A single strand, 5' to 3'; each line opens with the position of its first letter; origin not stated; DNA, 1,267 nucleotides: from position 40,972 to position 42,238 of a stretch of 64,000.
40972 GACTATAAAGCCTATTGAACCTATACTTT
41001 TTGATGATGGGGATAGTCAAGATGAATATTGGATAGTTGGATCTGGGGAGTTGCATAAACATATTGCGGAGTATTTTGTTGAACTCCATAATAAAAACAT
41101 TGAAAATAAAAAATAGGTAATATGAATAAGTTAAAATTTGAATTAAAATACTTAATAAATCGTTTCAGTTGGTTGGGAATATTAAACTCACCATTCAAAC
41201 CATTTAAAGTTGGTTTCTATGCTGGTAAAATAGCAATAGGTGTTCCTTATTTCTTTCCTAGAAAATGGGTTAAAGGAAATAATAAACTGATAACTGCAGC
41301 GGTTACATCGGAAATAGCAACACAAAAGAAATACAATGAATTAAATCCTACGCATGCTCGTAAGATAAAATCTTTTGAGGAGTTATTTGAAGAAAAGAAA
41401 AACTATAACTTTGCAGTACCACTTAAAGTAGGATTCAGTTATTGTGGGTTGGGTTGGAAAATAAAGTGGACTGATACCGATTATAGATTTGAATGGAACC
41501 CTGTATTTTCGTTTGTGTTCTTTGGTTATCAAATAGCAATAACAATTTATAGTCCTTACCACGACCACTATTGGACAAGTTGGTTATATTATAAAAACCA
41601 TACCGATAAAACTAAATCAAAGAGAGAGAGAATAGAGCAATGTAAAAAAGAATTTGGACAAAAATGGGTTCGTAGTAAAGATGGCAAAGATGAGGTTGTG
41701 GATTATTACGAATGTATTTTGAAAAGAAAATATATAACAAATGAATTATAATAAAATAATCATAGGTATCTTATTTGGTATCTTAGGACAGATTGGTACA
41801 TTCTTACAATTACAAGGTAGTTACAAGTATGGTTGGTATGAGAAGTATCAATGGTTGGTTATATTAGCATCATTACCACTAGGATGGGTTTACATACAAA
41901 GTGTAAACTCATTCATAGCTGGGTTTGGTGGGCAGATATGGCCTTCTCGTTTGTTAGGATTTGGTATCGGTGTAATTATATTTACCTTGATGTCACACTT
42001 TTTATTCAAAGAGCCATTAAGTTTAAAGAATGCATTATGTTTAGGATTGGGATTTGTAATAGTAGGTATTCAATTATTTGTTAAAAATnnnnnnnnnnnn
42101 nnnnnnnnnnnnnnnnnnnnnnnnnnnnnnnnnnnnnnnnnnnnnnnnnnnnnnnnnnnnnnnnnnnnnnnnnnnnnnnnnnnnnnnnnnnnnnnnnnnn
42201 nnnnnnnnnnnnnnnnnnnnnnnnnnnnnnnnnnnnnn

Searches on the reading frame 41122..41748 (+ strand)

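Call 3: search_protein_families(library=pfam, proteins=[window:41122-41748:+], max_evalue=1)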
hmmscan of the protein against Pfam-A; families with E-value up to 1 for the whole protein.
window:41122-41748:+ (209 aa): 2 families
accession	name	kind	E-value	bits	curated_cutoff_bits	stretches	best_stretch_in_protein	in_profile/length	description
PF00101.25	RuBisCO_small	-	0.049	14.1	27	1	146-184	39-77/97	Ribulose bisphosphate carboxylase, small chain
PF19767.4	DUF6254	-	0.2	12.1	39.5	1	81-92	24-35/36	Family of unknown function (DUF6254)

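Call 4: search_protein_families(library=phrogs, proteins=[window:41122-41748:+], max_evalue=0.1)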
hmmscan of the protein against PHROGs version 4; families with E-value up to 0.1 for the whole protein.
window:41122-41748:+ (209 aa): 1 family
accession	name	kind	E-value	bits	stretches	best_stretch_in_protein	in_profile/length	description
phrog_33913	-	unknown function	0.048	14.9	1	79-97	15-33/55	-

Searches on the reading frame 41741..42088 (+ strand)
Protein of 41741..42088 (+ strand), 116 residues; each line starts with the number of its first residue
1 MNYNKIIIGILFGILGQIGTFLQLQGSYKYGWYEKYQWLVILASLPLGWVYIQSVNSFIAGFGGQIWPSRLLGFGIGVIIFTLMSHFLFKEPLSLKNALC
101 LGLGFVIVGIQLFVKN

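Call 3: search_protein_families(library=pfam, proteins=[window:41741-42088:+], max_evalue=1)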
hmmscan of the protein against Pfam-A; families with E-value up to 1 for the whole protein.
window:41741-42088:+ (116 aa): 1 family
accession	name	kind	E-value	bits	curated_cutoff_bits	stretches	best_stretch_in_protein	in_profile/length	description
PF00893.25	Multi_Drug_Res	-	0.063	14.2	23.7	1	75-103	64-92/93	Small Multidrug Resistance protein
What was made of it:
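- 41741..42091 (+): 116-aa membrane protein, SMR/EmrE-like, directly upstream of the target. Weak Pfam Multi_Drug_Res hit, E 0.063 (call 3).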

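Call 4: search_protein_families(library=phrogs, proteins=[window:41741-42088:+], max_evalue=0.1)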
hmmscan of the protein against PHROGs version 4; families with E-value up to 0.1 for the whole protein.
window:41741-42088:+ (116 aa): 0 families

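Call 76: search_protein_families(library=ncbifam, proteins=[window:41741-42088:+], max_evalue=0.05)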
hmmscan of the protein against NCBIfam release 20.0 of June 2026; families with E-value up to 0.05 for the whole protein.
window:41741-42088:+ (116 aa): 0 families

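Call 79: find_homologous_proteins(query=window:41741-42088:+, max_evalue=0.01)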
Query window:41741-42088:+ (116 aa): 497 proteins with E <= 0.01 among 570 candidates; the best 120 are listed.
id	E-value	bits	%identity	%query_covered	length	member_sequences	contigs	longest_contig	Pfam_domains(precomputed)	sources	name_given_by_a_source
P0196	9.0e-66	238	96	100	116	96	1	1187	-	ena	-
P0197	2.7e-65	236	95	100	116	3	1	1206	-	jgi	jgi:hypothetical protein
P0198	3.3e-65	236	97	100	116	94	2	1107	-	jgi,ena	jgi:hypothetical protein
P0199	2.4e-64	233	96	100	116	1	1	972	-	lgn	-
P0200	3.3e-64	233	94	100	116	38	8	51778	-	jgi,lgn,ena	jgi:hypothetical protein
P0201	2.6e-63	230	92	100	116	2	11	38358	-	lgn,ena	-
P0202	3.3e-63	229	92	100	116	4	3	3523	-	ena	-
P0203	5.2e-63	229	94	100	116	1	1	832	-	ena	-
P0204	5.6e-63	229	94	100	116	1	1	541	-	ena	-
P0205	3.4e-62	226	92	100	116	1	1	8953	-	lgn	-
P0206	4.0e-62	226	91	100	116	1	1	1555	-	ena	-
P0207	3.2e-60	220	87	99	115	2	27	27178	-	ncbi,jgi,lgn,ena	jgi:hypothetical protein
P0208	3.5e-59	216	86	100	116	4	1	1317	-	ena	-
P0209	6.6e-59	216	85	99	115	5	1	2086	-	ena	-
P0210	3.5e-58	213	83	100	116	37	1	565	-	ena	-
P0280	6.6e-51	190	75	99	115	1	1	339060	-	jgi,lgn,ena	jgi:hypothetical protein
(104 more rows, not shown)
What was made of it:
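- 41741..42091 (+): JGI names several homologues 'EmrE-like' (call 79).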

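Call 80: find_encoding_contigs(protein=P0280, flank=6000, max_places=2)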
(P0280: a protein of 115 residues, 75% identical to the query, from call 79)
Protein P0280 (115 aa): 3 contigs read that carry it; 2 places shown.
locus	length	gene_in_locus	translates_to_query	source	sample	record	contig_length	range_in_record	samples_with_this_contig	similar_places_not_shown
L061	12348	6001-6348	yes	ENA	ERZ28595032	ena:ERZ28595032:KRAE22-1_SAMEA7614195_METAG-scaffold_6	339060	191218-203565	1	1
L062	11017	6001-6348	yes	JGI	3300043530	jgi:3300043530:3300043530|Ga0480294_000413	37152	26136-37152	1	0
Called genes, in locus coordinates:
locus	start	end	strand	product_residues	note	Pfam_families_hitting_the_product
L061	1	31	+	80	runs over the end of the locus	-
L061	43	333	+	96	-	-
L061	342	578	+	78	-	-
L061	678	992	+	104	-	PF13187:Fer4_9 (faint), PF13237:Fer4_10, PF14697:Fer4_21 (faint), PF13183:Fer4_8 (weak), PF12838:Fer4_7, PF00037:Fer4, PF12797:Fer4_2 (weak), PF12837:Fer4_6 (weak), +2 more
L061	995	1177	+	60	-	-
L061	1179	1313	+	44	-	-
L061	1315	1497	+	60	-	-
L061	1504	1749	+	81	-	-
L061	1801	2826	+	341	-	-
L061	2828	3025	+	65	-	-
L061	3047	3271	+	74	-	-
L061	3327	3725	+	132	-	PF08299:Bac_DnaA_C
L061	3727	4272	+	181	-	-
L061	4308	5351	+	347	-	-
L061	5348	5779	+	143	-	PF00160:Pro_isomerase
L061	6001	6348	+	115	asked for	-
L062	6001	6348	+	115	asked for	-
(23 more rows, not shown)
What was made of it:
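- Tried and rejected: The flanking SMR-like gene has hundreds of close homologues, but those inspected lie on phage-like contigs (calls 79, 80).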
